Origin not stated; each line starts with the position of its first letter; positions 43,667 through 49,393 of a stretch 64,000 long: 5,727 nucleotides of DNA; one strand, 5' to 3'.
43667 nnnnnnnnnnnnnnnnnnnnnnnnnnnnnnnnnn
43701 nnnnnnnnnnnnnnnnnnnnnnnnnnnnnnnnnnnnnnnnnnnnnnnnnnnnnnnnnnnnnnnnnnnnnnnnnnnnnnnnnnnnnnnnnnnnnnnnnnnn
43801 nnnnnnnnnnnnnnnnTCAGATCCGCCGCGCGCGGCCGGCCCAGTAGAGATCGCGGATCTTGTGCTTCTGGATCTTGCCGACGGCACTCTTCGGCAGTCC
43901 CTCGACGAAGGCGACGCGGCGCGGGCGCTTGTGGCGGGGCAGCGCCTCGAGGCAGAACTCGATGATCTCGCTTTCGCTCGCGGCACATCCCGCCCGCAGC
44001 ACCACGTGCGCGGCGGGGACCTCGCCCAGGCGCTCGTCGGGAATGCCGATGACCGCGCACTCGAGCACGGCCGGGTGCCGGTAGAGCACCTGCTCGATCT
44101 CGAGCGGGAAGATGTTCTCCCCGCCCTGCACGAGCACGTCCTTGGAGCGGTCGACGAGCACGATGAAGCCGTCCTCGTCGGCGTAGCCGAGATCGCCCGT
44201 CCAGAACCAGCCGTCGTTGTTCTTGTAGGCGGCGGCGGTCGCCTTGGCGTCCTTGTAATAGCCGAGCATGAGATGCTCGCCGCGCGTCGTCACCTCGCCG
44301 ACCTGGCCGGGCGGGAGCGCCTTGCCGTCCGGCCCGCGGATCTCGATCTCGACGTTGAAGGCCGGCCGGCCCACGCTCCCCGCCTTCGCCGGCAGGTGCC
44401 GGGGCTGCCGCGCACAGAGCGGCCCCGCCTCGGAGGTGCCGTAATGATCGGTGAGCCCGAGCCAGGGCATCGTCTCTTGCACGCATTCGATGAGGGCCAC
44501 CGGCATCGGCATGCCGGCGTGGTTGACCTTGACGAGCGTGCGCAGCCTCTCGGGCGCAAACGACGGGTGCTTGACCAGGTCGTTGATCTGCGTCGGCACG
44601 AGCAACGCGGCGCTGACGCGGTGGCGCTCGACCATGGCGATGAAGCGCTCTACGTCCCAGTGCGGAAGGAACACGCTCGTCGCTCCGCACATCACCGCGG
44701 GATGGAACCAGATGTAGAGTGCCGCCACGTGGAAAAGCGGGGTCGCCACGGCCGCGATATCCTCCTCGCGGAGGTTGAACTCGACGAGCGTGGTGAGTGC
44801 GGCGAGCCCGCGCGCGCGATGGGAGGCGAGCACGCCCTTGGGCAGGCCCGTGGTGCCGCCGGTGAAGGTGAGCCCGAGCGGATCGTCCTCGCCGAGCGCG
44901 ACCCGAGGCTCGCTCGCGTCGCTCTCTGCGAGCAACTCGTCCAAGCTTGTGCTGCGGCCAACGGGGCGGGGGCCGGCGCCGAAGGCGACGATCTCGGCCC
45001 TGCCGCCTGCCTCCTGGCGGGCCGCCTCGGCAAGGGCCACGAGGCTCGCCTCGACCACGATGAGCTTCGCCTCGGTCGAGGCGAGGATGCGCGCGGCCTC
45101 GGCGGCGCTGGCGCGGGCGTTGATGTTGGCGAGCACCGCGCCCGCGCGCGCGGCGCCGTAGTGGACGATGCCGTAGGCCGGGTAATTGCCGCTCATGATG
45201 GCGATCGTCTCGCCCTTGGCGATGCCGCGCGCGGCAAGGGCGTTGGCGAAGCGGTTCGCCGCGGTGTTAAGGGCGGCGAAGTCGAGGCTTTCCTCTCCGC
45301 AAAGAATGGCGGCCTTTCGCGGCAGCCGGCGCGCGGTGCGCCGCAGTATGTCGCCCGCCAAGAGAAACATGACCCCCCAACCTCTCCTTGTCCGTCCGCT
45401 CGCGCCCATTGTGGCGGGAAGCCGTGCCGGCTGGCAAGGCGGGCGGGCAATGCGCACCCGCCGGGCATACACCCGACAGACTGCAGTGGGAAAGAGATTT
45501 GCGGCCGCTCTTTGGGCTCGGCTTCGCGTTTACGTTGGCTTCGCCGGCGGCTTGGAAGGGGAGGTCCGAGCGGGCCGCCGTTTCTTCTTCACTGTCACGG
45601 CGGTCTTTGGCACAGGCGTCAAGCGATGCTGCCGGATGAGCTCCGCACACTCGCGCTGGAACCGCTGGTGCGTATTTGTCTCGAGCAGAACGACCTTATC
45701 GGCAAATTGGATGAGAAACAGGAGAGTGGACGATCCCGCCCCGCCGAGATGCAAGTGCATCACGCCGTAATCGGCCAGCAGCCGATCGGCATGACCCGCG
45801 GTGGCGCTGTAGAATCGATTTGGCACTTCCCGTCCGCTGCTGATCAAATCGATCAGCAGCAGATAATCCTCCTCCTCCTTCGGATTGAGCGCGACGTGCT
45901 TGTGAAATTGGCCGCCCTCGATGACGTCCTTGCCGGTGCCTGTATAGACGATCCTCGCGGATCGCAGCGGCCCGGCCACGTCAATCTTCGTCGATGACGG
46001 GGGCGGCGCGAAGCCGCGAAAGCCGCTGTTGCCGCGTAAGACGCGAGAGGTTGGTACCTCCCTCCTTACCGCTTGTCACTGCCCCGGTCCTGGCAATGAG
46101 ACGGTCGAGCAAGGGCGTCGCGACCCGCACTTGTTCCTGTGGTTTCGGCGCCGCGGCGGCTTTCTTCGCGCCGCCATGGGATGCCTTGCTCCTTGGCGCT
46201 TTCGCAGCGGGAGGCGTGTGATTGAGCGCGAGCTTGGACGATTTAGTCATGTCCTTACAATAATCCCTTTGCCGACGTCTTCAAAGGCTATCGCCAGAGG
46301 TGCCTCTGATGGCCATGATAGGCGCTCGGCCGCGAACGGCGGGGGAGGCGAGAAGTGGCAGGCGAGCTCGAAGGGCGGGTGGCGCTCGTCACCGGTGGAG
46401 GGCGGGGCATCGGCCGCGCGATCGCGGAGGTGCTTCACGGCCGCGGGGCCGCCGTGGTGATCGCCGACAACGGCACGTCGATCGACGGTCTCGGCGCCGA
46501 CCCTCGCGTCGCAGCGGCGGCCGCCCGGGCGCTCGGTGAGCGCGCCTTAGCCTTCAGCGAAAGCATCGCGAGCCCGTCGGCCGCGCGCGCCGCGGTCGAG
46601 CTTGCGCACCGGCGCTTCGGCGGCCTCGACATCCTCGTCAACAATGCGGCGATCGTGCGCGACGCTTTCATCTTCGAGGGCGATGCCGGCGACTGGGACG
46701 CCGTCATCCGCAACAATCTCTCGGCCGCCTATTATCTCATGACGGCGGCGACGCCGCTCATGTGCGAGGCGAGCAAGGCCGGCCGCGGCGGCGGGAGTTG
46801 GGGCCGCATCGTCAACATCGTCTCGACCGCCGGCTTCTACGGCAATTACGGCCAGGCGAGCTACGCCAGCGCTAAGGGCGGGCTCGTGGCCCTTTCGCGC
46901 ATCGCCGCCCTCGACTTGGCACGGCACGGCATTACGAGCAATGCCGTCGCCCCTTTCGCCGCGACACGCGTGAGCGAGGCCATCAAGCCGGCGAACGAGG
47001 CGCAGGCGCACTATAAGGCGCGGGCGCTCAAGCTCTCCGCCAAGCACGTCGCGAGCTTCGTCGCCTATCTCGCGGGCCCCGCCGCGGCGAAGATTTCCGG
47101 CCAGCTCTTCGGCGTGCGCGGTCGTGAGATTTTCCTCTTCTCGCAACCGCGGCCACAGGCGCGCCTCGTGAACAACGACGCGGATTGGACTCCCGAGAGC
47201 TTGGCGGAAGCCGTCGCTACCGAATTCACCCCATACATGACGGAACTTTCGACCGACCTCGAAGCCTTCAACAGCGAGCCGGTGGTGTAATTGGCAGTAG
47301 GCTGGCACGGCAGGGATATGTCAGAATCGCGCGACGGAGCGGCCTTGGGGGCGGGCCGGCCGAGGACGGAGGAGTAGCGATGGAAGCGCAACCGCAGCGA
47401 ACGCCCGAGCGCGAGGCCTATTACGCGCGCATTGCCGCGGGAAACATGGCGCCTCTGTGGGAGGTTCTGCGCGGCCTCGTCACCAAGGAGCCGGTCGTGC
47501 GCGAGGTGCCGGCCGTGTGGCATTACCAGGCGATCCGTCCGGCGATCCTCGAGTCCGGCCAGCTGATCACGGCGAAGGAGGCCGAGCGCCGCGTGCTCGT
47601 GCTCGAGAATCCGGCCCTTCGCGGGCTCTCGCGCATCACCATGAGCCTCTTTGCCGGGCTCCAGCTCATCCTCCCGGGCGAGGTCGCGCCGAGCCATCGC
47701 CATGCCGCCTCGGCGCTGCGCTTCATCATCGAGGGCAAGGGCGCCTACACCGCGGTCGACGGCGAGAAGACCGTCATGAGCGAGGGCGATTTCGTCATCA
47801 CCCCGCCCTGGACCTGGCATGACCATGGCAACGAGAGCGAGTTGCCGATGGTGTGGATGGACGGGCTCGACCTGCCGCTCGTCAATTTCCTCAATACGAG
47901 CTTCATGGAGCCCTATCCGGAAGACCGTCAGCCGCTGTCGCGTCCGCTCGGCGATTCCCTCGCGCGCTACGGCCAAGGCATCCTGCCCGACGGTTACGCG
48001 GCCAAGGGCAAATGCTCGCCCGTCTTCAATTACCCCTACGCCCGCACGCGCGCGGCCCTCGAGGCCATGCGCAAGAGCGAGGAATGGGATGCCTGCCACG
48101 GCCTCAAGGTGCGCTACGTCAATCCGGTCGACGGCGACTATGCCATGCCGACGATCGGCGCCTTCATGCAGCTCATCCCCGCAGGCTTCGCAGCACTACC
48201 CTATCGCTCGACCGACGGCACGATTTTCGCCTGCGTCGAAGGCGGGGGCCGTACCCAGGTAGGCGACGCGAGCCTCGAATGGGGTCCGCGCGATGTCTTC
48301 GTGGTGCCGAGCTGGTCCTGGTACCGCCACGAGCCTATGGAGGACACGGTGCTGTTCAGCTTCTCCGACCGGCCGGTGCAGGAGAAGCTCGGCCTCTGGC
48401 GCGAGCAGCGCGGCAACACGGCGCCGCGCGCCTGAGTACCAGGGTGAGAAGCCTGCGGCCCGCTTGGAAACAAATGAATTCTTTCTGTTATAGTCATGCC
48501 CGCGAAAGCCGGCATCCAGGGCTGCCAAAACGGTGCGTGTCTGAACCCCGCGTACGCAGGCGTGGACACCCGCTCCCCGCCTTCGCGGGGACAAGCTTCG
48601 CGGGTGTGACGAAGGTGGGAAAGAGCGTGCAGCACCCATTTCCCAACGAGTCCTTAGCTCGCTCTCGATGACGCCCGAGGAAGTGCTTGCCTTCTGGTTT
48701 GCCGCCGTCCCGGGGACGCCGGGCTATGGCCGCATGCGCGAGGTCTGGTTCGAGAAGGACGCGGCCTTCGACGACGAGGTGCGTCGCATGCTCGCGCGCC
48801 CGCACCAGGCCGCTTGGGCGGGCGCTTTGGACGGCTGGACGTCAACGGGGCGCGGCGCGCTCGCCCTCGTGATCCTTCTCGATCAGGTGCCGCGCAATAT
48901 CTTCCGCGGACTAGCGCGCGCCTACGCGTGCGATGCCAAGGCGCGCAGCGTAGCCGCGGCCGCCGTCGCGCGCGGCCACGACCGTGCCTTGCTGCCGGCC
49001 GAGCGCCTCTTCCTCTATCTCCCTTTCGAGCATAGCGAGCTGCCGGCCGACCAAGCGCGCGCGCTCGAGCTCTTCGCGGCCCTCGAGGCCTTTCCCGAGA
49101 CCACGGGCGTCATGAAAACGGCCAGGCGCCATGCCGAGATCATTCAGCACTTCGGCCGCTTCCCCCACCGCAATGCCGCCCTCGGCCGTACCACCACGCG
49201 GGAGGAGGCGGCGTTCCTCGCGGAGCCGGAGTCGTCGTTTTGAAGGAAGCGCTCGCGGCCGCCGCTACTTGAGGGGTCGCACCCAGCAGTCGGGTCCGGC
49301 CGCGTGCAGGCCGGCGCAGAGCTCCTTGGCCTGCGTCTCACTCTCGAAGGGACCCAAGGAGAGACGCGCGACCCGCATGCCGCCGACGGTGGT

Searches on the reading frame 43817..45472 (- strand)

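Call 24: search_protein_families(library=pfam, proteins=[window:43817-45472:-], max_evalue=0.001)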
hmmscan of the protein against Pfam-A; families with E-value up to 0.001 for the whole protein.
window:43817-45472:- (551 aa): 2 families
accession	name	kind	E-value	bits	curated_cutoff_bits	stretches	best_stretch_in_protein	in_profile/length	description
PF00501.34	AMP-binding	-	9.4e-75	252.2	29.9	1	43-406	1-384/384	AMP-binding enzyme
PF13193.12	AMP-binding_C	-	1.9e-21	77.2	24.5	1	458-533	1-76/76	AMP-binding enzyme C-terminal domain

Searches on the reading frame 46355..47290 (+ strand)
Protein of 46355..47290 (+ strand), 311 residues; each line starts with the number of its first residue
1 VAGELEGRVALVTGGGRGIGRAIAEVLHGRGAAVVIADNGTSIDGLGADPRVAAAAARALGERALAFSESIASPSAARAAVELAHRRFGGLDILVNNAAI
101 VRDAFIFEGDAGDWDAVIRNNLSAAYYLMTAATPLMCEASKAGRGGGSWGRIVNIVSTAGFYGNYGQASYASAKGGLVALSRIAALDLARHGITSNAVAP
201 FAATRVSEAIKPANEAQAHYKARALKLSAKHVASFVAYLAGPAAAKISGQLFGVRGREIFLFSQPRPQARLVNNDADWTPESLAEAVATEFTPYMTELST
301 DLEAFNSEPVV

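Call 24: search_protein_families(library=pfam, proteins=[window:46355-47290:+], max_evalue=0.001)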
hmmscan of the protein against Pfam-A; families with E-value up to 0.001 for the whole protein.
window:46355-47290:+ (311 aa): 3 families
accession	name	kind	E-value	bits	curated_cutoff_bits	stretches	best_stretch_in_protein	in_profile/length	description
PF00106.31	adh_short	-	1.9e-39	135.7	26.6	1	8-201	1-180/195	short chain dehydrogenase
PF13561.12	adh_short_C2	-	1.7e-34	119.9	27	1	17-253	6-230/236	Enoyl-(Acyl carrier protein) reductase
PF08659.16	KR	-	1.1e-10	42.1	22.6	1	10-180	3-159/180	KR domain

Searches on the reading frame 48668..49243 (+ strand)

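Call 24: search_protein_families(library=pfam, proteins=[window:48668-49243:+], max_evalue=0.001)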
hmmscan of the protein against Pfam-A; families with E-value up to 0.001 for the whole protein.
window:48668-49243:+ (191 aa): 1 family
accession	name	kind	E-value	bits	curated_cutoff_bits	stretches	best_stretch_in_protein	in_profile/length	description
PF06041.17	DUF924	-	4.9e-59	199.9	27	1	6-187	1-179/180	Bacterial protein of unknown function (DUF924)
